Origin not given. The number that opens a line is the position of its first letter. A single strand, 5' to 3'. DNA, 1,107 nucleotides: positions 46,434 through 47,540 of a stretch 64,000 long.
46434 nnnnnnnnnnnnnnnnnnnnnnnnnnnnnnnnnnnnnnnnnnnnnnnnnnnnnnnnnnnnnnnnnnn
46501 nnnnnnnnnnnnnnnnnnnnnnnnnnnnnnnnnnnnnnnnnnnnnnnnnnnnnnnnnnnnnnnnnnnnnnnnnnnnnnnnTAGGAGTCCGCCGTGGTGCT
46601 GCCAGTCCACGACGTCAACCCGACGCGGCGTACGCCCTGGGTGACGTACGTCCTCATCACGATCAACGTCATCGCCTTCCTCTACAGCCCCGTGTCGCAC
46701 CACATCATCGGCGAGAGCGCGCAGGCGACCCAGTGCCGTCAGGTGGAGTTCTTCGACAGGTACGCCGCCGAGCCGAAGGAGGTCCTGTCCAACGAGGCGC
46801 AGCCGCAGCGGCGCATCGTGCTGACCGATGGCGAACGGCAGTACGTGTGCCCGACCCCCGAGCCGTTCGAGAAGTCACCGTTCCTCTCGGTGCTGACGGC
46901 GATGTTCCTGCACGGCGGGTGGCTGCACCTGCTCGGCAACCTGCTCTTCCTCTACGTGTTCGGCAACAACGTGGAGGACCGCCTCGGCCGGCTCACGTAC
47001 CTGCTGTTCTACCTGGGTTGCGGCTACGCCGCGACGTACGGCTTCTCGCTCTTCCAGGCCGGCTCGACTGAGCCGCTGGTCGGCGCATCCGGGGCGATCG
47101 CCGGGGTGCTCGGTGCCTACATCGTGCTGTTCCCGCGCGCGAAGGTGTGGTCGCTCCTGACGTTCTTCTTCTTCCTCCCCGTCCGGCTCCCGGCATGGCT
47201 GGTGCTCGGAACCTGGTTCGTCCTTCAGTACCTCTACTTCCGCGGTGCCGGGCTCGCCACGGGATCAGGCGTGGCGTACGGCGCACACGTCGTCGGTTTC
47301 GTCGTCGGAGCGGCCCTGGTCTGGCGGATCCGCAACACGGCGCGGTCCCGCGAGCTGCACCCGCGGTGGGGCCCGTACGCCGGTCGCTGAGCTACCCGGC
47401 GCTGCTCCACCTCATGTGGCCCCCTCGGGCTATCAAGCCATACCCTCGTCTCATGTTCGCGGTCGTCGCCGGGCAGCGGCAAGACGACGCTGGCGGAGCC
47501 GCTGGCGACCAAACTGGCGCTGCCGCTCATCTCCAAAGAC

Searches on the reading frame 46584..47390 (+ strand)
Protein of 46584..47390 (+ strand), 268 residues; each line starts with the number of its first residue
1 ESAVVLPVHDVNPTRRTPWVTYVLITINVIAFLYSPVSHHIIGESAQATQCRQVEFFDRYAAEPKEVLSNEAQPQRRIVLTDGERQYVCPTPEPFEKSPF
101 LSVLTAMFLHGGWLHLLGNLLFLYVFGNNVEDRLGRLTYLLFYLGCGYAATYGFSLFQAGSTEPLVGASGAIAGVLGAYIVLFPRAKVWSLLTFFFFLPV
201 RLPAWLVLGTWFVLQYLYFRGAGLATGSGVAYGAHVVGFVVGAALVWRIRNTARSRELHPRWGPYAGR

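Call 70: search_protein_families(library=pfam, max_evalue=0.00001, proteins=[window:46584-47390:+])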
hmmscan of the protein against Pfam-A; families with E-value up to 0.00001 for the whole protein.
window:46584-47390:+ (268 aa): 1 family
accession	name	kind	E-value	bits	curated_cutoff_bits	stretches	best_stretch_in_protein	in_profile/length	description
PF01694.28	Rhomboid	-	1.1e-31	110.3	22.6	1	101-249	5-140/143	Rhomboid domain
